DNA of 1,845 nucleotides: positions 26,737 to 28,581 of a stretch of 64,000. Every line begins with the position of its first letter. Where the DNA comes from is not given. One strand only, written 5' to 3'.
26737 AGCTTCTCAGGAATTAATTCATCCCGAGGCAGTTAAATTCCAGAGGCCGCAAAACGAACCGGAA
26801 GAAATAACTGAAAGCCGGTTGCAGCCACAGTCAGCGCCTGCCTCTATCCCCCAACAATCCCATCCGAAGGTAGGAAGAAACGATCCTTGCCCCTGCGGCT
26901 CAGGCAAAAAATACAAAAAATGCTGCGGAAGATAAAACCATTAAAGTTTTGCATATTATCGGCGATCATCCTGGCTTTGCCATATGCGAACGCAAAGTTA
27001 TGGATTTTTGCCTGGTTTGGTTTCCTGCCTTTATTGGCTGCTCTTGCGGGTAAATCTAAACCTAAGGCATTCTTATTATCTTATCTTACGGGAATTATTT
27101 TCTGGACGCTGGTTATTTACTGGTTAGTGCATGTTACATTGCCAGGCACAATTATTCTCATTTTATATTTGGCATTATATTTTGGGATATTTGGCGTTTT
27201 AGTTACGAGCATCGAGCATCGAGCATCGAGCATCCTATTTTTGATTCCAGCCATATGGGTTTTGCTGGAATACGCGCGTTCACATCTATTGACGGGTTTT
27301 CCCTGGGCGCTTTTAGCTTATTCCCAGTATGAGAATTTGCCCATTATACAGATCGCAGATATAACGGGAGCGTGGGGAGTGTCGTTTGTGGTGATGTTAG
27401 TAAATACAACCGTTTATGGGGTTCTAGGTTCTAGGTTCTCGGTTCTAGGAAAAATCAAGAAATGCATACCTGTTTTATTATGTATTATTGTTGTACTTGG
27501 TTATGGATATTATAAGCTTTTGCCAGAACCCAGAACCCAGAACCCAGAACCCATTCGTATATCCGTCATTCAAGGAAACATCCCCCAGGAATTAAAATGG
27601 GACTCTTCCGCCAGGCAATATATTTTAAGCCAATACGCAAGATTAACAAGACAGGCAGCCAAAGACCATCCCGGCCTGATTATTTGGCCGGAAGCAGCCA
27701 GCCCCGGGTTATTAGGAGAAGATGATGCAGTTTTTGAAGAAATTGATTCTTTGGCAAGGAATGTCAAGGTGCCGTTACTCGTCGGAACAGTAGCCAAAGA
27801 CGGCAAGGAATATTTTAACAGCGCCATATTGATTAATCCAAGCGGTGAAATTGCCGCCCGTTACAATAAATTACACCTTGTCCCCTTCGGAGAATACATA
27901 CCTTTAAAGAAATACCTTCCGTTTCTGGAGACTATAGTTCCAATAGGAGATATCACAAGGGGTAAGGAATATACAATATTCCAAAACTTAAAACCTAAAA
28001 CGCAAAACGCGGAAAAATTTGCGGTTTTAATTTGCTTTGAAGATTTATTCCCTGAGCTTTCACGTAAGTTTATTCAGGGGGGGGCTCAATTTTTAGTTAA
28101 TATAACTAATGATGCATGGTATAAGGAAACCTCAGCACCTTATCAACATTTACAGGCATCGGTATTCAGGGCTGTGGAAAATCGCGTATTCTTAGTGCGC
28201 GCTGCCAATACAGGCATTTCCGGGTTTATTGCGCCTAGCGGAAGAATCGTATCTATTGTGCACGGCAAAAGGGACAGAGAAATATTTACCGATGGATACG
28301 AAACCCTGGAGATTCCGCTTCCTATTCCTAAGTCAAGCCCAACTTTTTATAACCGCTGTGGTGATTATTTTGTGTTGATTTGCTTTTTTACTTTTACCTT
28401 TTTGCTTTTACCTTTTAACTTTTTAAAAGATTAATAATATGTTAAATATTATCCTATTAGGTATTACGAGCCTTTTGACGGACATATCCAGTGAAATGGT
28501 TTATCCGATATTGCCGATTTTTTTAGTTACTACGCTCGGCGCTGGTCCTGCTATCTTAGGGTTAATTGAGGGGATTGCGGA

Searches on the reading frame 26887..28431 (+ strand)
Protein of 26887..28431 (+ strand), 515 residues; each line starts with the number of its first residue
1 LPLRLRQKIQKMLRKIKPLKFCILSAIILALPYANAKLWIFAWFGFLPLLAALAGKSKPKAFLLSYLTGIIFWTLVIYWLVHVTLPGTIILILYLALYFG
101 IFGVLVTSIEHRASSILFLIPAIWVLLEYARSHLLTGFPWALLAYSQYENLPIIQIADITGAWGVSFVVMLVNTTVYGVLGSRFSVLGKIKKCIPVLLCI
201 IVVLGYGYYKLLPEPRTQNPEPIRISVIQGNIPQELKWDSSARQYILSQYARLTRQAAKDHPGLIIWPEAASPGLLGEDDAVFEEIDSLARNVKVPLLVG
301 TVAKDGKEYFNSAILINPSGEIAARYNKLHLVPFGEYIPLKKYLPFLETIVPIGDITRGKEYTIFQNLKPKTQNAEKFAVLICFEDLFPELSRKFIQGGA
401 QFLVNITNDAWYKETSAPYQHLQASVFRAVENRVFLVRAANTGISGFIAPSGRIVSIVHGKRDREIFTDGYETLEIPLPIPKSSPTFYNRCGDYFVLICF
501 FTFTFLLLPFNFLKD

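Call 29: find_homologous_proteins(query=window:26887-28431:+, max_evalue=1e-30)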
Query window:26887-28431:+ (515 aa): 7976 proteins with E <= 1e-30 among 8000 candidates; the best 120 are listed.
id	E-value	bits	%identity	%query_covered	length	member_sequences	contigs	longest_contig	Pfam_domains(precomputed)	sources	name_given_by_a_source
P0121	4.4e-226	770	71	95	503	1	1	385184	PF20154.5,PF00795.28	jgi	-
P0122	3.2e-217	741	68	95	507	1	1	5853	PF20154.5,PF00795.28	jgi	jgi:apolipoprotein N-acyltransferase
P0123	9.3e-205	700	64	97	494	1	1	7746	PF20154.5,PF00795.28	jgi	jgi:apolipoprotein N-acyltransferase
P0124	1.5e-201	689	64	94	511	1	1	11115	PF20154.5,PF00795.28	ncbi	-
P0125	9.6e-200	683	62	97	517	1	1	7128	PF20154.5,PF00795.28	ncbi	-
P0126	6.8e-198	677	62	95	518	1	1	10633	PF20154.5,PF00795.28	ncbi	ncbi:MAG: apolipoprotein N-acyltransferase [Candidatus Omnitrophota bacterium]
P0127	1.9e-196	672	62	97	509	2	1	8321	PF20154.5,PF00795.28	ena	-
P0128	7.5e-195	667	64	90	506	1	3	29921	PF20154.5,PF00795.28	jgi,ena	jgi:apolipoprotein N-acyltransferase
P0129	9.6e-195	667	62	92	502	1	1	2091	PF20154.5,PF00795.28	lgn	-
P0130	1.4e-194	666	60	93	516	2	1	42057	PF20154.5,PF00795.28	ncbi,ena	ncbi:MAG: apolipoprotein N-acyltransferase [Candidatus Omnitrophota bacterium]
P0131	1.4e-193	663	62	95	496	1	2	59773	PF20154.5,PF00795.28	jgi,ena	-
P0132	6.0e-193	661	60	95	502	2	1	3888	PF20154.5,PF00795.28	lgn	-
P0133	1.2e-192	660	62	94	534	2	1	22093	PF20154.5,PF00795.28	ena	-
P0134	2.9e-192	658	60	95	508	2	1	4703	PF20154.5,PF00795.28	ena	-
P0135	3.2e-192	658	58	98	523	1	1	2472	PF20154.5,PF00795.28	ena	-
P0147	5.6e-188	644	62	91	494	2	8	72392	PF20154.5,PF00795.28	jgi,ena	jgi:apolipoprotein N-acyltransferase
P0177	7.8e-184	631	60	94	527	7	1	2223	PF20154.5,PF00795.28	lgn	-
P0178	9.1e-184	630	59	94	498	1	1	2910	PF20154.5,PF00795.28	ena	-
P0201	3.1e-181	622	58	95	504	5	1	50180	PF20154.5,PF00795.28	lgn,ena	-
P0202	3.1e-181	622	59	95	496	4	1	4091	PF20154.5,PF00795.28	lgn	-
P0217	8.1e-180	617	57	94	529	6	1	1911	PF20154.5,PF00795.28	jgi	-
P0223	1.2e-179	617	57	96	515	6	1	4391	PF20154.5,PF00795.28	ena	-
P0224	1.3e-179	617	59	90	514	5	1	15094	PF20154.5,PF00795.28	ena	-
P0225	2.2e-179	616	59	91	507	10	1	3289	PF20154.5,PF00795.28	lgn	-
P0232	6.2e-179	614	57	97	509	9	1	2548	PF20154.5,PF00795.28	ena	-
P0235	1.0e-178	614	56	95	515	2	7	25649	PF20154.5,PF00795.28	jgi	jgi:apolipoprotein N-acyltransferase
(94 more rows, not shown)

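Call 32: find_encoding_contigs(protein=P0121, flank=10000, max_places=2)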
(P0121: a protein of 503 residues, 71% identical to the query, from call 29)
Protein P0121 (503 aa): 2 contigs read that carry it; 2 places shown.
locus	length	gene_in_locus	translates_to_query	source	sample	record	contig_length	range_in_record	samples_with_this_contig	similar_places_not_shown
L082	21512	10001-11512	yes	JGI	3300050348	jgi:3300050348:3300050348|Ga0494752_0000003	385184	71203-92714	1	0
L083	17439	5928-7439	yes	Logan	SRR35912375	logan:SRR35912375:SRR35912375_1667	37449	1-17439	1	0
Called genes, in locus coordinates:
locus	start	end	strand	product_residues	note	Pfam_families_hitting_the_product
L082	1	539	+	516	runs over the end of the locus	PF03023:MurJ, PF01554:MatE (weak)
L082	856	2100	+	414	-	PF01541:GIY-YIG, PF27096:UvrC_M, PF02151:UVR, PF08459:UvrC_RNaseH_dom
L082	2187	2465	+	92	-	PF01035:DNA_binding_1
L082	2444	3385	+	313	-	PF08308:PEGA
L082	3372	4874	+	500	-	PF13632:Glyco_trans_2_3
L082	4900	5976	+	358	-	PF00437:T2SSE, PF25199:nSTAND_NTPase5 (faint)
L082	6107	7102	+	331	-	PF03462:PCRF, PF00472:RF-1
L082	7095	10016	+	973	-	PF07517:SecA_DEAD, PF01043:SecA_PP_bind, PF21090:P-loop_SecA, PF07516:SecA_SW, PF02810:SEC-C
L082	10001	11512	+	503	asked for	PF20154:LNT_N, PF00795:CN_hydrolase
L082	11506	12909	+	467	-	PF02585:PIG-L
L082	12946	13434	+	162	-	PF04008:Adenosine_kin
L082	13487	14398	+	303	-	PF03279:Lip_A_acyltrans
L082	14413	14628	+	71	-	-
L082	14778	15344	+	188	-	PF02632:BioY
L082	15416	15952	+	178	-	-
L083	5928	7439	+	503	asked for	PF20154:LNT_N, PF00795:CN_hydrolase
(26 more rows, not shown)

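Call 33: find_encoding_contigs(protein=P0126, flank=10000, max_places=2)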
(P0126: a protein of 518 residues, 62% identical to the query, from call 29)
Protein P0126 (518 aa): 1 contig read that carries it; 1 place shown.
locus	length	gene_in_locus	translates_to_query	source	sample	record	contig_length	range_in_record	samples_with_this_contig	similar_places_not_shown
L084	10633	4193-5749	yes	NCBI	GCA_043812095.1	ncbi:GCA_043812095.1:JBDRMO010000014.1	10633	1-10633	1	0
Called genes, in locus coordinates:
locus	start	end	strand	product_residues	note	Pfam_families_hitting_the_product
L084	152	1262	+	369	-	PF03462:PCRF, PF00472:RF-1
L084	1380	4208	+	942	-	PF07517:SecA_DEAD, PF01043:SecA_PP_bind, PF21090:P-loop_SecA, PF07516:SecA_SW, PF02810:SEC-C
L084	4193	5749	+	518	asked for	PF20154:LNT_N, PF00795:CN_hydrolase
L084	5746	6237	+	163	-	PF01551:Peptidase_M23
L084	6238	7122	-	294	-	PF01545:Cation_efflux, PF16916:ZT_dimer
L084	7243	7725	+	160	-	PF04008:Adenosine_kin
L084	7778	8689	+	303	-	PF03279:Lip_A_acyltrans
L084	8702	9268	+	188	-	PF02632:BioY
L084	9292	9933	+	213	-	PF00702:Hydrolase, PF12710:HAD (weak), PF13419:HAD_2, PF13242:Hydrolase_like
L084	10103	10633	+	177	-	PF03783:CsgG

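Call 53: list_cluster_members(proteins=[P0217, P0225, P0232, P0177, P0223, P0224, P0201, P0235, P0147, P0202])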
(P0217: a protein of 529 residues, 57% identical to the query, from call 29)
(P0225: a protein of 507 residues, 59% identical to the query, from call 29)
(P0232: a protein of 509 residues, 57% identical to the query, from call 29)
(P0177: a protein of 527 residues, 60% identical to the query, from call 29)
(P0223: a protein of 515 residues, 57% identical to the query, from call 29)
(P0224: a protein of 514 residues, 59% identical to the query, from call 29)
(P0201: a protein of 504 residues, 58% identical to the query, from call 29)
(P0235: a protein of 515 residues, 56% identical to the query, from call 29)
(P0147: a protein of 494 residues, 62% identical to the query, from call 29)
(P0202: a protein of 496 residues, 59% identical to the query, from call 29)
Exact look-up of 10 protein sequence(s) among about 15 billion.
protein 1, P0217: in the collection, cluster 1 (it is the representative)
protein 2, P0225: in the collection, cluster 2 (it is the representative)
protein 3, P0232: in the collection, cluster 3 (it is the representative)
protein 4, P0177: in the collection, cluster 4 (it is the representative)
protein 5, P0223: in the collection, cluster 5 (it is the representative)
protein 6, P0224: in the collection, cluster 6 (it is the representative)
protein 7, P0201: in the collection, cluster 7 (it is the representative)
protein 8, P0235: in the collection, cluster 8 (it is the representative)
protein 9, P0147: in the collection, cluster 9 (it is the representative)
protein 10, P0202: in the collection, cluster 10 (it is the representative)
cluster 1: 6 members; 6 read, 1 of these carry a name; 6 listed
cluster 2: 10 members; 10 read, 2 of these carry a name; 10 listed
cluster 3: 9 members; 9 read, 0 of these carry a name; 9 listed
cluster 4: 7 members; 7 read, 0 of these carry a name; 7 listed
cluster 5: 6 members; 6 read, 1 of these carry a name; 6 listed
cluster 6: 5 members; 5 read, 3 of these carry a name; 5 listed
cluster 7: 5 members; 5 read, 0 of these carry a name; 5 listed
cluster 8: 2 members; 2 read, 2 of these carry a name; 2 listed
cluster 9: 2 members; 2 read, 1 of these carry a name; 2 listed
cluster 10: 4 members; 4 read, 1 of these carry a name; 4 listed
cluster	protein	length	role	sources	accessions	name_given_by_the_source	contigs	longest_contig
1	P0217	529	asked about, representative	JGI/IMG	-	-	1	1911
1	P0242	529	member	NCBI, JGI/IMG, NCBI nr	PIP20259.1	MAG: apolipoprotein N-acyltransferase [Candidatus Omnitrophica bacterium ...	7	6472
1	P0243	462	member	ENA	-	-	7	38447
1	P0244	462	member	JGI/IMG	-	-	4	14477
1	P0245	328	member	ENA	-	-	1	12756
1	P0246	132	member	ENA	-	-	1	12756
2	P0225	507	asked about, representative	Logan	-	-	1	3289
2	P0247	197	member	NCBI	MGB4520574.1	MAG: hypothetical protein WBI28_01400, partial [Candidatus Omnitrophota bacterium]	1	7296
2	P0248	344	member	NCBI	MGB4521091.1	MAG: apolipoprotein N-acyltransferase, partial [Candidatus Omnitrophota bacterium]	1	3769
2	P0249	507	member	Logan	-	-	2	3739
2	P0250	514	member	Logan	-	-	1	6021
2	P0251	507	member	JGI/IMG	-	-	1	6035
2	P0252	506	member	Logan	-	-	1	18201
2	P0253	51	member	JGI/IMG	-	-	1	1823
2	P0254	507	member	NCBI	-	-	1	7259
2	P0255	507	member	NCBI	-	-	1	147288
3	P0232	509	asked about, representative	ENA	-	-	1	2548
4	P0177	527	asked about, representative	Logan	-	-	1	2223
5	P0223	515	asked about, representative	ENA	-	-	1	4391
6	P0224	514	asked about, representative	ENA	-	-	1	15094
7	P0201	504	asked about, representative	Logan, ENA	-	-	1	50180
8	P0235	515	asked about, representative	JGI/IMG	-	apolipoprotein N-acyltransferase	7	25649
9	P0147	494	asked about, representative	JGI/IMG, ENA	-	apolipoprotein N-acyltransferase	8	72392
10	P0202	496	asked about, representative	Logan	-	-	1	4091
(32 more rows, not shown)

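Call 56: find_encoding_contigs(protein=P0245, flank=10000, max_places=2)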
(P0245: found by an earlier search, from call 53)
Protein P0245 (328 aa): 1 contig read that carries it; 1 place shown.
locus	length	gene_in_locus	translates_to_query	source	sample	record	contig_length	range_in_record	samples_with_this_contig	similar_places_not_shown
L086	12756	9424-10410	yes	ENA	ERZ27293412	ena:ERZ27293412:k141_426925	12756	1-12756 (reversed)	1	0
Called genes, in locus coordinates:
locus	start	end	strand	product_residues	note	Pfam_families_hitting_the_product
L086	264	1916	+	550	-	PF03023:MurJ, PF01554:MatE (weak)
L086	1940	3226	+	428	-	PF01541:GIY-YIG, PF27096:UvrC_M, PF02151:UVR, PF08459:UvrC_RNaseH_dom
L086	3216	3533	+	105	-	PF01035:DNA_binding_1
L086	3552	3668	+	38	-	-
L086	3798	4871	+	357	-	PF00437:T2SSE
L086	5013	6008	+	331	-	PF03462:PCRF, PF00472:RF-1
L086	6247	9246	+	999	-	PF07517:SecA_DEAD, PF01043:SecA_PP_bind, PF21090:P-loop_SecA, PF07516:SecA_SW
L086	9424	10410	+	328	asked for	PF20154:LNT_N, PF00795:CN_hydrolase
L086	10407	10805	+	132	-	PF00795:CN_hydrolase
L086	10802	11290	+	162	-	PF01551:Peptidase_M23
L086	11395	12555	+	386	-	PF07690:MFS_1, PF03209:PUCC (faint), PF00083:Sugar_tr, PF07690:MFS_1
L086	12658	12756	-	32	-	?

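Call 57: find_encoding_contigs(protein=P0243, flank=10000, max_places=6)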
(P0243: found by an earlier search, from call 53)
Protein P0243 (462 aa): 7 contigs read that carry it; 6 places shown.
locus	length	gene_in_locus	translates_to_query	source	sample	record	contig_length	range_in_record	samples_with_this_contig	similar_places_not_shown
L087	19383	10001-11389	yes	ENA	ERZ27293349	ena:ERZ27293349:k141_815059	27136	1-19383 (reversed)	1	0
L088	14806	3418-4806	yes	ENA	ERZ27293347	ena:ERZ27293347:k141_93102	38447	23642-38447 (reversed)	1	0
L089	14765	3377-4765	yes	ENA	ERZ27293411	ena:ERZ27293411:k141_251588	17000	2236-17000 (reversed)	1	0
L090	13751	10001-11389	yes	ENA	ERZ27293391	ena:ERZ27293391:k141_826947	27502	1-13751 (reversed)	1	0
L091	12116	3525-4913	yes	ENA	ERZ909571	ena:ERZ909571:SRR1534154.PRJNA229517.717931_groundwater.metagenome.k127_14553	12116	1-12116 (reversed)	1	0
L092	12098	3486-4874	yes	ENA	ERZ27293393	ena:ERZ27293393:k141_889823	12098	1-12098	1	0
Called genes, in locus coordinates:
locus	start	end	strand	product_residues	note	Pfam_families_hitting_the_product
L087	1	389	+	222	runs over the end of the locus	PF21694:DNA_pol3_delta_C (faint)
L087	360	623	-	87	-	PF01649:Ribosomal_S20p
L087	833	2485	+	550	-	PF03023:MurJ, PF01554:MatE (weak)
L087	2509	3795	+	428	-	PF01541:GIY-YIG, PF27096:UvrC_M, PF02151:UVR, PF08459:UvrC_RNaseH_dom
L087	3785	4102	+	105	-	PF01035:DNA_binding_1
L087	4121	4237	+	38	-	-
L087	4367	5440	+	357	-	PF00437:T2SSE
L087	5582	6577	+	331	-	PF03462:PCRF, PF00472:RF-1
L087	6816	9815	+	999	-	PF07517:SecA_DEAD, PF01043:SecA_PP_bind, PF21090:P-loop_SecA, PF07516:SecA_SW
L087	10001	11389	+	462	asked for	PF20154:LNT_N, PF00795:CN_hydrolase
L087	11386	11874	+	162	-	PF01551:Peptidase_M23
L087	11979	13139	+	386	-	PF07690:MFS_1, PF03209:PUCC (faint), PF00083:Sugar_tr, PF07690:MFS_1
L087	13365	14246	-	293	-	PF01545:Cation_efflux, PF16916:ZT_dimer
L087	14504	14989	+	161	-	PF04008:Adenosine_kin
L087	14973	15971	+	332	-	PF03279:Lip_A_acyltrans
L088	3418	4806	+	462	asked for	PF20154:LNT_N, PF00795:CN_hydrolase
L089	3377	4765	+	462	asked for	PF20154:LNT_N, PF00795:CN_hydrolase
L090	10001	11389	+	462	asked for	PF20154:LNT_N, PF00795:CN_hydrolase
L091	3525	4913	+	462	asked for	PF20154:LNT_N, PF00795:CN_hydrolase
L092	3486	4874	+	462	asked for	PF20154:LNT_N, PF00795:CN_hydrolase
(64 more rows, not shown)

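Call 64: find_encoding_contigs(protein=P0178, flank=10000, max_places=2)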
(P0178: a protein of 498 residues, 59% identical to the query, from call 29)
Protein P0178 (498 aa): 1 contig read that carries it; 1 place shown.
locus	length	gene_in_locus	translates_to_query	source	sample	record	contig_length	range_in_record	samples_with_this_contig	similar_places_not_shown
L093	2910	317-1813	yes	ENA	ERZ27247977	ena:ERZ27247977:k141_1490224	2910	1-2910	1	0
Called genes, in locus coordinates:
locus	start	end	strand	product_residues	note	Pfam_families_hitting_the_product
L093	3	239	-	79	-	?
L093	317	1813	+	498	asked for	PF20154:LNT_N, PF00795:CN_hydrolase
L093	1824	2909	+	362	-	?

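Call 70: find_encoding_contigs(protein=P0250, flank=3000, max_places=2)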
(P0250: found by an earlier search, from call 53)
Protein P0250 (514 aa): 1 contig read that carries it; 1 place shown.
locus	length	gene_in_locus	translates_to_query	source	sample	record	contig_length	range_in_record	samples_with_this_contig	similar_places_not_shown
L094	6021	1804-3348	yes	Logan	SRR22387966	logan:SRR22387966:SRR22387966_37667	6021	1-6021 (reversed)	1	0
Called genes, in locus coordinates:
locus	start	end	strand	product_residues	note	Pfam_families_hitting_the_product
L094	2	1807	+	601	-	?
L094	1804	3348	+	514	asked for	PF20154:LNT_N, PF00795:CN_hydrolase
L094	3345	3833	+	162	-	PF01551:Peptidase_M23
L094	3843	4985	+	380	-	PF07690:MFS_1, PF00083:Sugar_tr, PF07690:MFS_1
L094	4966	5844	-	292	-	PF01545:Cation_efflux, PF16916:ZT_dimer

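Call 71: find_encoding_contigs(protein=P0255, flank=3000, max_places=2)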
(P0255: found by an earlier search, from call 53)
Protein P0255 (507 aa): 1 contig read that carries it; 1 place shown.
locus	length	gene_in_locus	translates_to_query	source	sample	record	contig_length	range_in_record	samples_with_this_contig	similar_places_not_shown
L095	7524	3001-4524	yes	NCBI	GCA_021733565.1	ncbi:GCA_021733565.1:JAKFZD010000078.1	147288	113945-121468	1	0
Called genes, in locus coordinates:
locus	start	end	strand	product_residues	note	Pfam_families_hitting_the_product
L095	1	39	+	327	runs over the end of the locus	PF03462:PCRF, PF00472:RF-1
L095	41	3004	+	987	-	PF07517:SecA_DEAD, PF01043:SecA_PP_bind, PF21090:P-loop_SecA, PF07516:SecA_SW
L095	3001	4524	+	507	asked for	PF20154:LNT_N, PF00795:CN_hydrolase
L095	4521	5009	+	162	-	PF01551:Peptidase_M23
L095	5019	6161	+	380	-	PF07690:MFS_1, PF00083:Sugar_tr, PF07690:MFS_1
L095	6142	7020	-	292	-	PF01545:Cation_efflux, PF16916:ZT_dimer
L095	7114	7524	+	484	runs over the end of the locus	PF02585:PIG-L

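Call 82: search_solved_structures(query=window:26920-28431:+, max_evalue=1e-10, show_alignments=1)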
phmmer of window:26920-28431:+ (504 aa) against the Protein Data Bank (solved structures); distinct sequences matched with E-value up to 1e-10: 10.
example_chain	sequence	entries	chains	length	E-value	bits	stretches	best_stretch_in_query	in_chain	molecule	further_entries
5vrg_A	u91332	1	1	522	8.1e-45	156.9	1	77-496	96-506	Apolipoprotein N-acyltransferase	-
6nwr_A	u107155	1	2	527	8.3e-45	156.9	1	77-496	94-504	Apolipoprotein N-acyltransferase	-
6q3a_A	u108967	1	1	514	9.9e-45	156.7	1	77-494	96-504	Apolipoprotein N-acyltransferase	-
5n6h_A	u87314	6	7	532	1.1e-44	156.5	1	77-494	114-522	Apolipoprotein N-acyltransferase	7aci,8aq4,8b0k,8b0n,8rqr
8q2p_A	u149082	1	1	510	1.1e-44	156.5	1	77-493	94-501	Apolipoprotein N-acyltransferase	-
5xhq_A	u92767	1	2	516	5.3e-44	154.3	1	77-495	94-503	Apolipoprotein N-acyltransferase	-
5vrh_A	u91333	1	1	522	2.3e-43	152.2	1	77-496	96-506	Apolipoprotein N-acyltransferase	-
5n6l_A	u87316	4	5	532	2.3e-43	152.2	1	77-494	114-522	Apolipoprotein N-acyltransferase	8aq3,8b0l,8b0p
8b0m_A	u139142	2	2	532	3.1e-43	151.7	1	77-494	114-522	Apolipoprotein N-acyltransferase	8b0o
5n6m_A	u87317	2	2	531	2.7e-42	148.6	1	108-445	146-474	Apolipoprotein N-acyltransferase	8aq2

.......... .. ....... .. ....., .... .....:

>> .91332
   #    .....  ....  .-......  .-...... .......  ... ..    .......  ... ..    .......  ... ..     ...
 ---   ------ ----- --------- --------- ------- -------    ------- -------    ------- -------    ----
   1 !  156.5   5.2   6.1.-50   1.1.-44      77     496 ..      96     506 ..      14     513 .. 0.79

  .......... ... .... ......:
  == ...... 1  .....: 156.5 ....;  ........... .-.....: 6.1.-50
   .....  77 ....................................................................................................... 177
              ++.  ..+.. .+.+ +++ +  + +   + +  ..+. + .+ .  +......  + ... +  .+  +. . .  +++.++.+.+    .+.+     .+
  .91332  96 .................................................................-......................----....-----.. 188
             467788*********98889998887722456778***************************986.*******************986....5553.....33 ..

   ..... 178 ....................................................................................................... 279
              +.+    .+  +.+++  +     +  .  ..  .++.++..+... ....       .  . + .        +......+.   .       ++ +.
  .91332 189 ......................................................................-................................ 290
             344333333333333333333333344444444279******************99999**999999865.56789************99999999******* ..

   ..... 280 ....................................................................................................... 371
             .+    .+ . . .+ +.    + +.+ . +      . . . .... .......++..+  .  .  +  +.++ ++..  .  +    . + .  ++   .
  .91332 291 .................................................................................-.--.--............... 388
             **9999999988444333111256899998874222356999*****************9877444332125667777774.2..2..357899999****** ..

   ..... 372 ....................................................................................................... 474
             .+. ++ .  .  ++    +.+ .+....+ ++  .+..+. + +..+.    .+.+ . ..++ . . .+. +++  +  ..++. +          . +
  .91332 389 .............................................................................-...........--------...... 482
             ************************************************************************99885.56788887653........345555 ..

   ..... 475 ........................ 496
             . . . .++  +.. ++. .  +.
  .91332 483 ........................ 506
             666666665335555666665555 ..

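Call 86: find_encoding_contigs(protein=P0242, flank=4000, max_places=10)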
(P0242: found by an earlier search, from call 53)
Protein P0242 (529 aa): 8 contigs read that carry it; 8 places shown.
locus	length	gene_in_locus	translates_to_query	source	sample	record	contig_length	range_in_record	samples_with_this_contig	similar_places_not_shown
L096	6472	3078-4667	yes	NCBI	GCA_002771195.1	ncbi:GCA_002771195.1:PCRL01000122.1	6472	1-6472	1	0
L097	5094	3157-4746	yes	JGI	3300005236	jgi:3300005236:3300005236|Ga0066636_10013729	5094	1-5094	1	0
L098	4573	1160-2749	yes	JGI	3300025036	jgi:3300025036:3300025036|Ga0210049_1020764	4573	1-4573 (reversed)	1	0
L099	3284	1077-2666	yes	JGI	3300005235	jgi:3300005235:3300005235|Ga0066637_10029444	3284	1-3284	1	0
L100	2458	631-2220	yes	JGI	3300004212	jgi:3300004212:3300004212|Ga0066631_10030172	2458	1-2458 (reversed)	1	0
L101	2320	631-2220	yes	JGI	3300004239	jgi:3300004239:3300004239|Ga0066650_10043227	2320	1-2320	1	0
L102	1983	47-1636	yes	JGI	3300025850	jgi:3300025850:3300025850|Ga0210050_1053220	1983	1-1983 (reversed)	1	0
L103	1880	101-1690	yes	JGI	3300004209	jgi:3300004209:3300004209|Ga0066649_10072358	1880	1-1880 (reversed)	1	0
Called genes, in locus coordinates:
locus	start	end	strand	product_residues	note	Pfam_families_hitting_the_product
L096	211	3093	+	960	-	PF07517:SecA_DEAD, PF01043:SecA_PP_bind, PF21090:P-loop_SecA, PF07516:SecA_SW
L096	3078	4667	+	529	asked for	PF20154:LNT_N, PF00795:CN_hydrolase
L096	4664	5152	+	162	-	PF01551:Peptidase_M23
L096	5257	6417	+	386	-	PF07690:MFS_1, PF03209:PUCC (faint), PF00083:Sugar_tr, PF07690:MFS_1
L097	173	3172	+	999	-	PF07517:SecA_DEAD, PF01043:SecA_PP_bind, PF21090:P-loop_SecA, PF07516:SecA_SW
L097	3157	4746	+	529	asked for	PF20154:LNT_N, PF00795:CN_hydrolase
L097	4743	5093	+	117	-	?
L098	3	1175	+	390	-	?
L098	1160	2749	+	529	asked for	PF20154:LNT_N, PF00795:CN_hydrolase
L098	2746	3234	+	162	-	PF01551:Peptidase_M23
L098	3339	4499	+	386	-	PF07690:MFS_1, PF03209:PUCC (faint), PF00083:Sugar_tr, PF07690:MFS_1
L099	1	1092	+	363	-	?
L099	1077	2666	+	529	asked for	PF20154:LNT_N, PF00795:CN_hydrolase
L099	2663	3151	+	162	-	PF01551:Peptidase_M23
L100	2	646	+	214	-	?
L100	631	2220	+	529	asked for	PF20154:LNT_N, PF00795:CN_hydrolase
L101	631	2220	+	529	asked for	PF20154:LNT_N, PF00795:CN_hydrolase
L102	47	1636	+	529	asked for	PF20154:LNT_N, PF00795:CN_hydrolase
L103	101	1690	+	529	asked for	PF20154:LNT_N, PF00795:CN_hydrolase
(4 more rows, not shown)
